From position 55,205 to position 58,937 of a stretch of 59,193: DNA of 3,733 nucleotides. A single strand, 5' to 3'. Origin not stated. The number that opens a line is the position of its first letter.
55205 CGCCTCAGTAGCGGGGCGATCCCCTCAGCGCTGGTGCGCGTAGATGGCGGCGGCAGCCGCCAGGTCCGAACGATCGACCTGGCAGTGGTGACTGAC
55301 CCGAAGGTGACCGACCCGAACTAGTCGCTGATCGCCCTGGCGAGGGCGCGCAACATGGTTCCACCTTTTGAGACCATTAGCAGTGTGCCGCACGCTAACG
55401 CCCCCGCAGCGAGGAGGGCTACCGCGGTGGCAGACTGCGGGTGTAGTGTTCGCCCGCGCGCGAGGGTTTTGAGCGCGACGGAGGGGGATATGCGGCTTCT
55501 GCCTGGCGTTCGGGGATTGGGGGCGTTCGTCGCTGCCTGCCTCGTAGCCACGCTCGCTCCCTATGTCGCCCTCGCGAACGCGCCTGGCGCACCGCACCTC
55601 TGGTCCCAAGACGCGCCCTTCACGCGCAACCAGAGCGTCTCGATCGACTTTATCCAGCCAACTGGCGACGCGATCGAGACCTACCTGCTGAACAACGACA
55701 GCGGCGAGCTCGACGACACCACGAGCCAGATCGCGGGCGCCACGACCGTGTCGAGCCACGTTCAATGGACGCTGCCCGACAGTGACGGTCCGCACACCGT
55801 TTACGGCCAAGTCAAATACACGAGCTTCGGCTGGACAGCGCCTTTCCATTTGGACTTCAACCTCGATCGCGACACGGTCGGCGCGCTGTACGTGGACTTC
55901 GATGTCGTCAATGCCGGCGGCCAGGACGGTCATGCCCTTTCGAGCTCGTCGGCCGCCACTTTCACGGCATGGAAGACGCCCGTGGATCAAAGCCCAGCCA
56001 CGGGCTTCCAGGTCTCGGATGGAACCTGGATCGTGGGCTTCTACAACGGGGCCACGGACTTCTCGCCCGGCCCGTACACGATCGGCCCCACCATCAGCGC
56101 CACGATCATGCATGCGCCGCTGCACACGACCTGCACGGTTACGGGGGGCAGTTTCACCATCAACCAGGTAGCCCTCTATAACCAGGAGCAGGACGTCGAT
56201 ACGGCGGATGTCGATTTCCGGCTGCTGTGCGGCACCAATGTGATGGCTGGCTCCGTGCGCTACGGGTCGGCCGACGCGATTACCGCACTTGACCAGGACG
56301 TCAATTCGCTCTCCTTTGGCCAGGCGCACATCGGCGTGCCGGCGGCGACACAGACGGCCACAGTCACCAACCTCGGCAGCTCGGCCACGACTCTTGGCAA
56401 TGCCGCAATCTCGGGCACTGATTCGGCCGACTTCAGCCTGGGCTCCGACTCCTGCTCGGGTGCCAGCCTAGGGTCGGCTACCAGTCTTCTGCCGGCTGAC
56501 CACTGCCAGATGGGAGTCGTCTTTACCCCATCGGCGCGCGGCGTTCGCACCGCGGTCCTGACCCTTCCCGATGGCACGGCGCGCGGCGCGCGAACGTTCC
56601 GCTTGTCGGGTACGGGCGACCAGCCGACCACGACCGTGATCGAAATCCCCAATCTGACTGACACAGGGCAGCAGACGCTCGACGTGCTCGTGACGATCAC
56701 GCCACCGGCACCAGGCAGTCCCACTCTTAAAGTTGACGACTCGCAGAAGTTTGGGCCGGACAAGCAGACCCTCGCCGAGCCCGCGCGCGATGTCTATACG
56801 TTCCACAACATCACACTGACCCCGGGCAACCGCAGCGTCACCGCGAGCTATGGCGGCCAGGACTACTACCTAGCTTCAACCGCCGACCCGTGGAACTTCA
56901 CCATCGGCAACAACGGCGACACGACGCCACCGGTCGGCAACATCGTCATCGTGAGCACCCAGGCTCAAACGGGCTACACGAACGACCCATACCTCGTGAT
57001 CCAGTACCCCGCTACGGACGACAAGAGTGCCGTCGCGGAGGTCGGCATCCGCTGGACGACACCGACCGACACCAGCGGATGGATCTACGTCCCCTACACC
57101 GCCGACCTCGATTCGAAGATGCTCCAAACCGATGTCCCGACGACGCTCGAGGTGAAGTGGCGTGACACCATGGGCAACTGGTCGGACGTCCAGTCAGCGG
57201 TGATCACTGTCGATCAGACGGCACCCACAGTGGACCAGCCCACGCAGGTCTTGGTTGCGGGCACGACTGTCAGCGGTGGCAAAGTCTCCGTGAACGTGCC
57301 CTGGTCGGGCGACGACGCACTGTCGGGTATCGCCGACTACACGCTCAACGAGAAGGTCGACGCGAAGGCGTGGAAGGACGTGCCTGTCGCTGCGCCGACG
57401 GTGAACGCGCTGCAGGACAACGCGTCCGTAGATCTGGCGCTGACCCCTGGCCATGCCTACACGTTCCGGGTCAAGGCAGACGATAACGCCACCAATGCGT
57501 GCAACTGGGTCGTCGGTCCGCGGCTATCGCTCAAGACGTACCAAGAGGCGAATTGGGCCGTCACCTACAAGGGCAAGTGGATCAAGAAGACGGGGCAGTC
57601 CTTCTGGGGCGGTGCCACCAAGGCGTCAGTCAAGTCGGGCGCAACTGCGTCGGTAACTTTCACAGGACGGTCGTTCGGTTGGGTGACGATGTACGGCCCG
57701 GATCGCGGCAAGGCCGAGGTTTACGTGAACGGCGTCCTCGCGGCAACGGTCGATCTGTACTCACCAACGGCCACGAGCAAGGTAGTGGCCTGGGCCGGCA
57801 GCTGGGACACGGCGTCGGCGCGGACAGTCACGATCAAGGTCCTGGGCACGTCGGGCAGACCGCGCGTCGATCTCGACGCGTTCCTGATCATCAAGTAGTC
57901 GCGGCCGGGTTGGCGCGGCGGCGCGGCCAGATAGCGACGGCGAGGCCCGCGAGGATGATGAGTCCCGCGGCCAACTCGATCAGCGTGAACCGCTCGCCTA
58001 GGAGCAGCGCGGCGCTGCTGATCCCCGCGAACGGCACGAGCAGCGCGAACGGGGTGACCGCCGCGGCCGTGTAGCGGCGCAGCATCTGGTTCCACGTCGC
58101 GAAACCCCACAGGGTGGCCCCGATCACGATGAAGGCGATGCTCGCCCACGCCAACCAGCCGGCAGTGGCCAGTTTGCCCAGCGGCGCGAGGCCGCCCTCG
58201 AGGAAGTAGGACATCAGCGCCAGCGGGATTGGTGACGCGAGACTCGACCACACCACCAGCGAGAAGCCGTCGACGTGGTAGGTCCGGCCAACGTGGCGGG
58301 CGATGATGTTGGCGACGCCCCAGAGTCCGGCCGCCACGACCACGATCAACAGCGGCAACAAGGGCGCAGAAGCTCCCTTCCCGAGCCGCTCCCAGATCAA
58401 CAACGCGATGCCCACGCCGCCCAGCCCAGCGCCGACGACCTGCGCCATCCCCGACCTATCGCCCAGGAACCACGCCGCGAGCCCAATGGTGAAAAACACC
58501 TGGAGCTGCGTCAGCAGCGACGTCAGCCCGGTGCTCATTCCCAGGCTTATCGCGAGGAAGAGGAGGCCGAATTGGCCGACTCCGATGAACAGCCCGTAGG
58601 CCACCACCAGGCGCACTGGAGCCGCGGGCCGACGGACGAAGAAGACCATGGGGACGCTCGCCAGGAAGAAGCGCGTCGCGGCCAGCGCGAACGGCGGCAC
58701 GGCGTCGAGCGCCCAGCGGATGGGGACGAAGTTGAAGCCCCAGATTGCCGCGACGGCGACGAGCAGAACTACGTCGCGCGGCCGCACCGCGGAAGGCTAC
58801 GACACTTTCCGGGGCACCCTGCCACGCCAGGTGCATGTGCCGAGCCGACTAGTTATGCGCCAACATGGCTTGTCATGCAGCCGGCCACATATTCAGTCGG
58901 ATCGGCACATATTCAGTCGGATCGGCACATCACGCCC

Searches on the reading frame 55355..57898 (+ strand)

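Call 76: search_protein_families(library=pfam, proteins=[window:55355-57898:+], max_evalue=0.001)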
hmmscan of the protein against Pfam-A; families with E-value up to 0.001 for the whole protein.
window:55355-57898:+ (847 aa): 2 families
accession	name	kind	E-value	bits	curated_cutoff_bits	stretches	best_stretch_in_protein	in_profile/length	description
PF16640.11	Big_3_5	-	1.4e-05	26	35.5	1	436-517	9-87/88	Bacterial Ig-like domain (group 3)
PF22073.2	Cep192_D4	-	0.00016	22.3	35.5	1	312-421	4-111/112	Cep192 domain 4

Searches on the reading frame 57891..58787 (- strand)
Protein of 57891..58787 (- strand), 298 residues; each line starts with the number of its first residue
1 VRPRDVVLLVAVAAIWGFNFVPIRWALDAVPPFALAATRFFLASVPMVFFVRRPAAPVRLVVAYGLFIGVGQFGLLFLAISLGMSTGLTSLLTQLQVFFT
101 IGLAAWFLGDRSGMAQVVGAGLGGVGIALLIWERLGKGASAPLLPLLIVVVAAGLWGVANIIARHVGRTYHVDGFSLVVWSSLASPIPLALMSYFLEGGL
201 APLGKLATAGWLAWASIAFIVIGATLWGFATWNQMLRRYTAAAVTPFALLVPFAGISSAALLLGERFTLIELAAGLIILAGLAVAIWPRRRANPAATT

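Call 76: search_protein_families(library=pfam, proteins=[window:57891-58787:-], max_evalue=0.001)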
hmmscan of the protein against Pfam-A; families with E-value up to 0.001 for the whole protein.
window:57891-58787:- (298 aa): 1 family
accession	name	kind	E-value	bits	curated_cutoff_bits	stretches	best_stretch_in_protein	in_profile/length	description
PF00892.27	EamA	-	3.2e-22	79.7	28.2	2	6-131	4-134/135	EamA-like transporter family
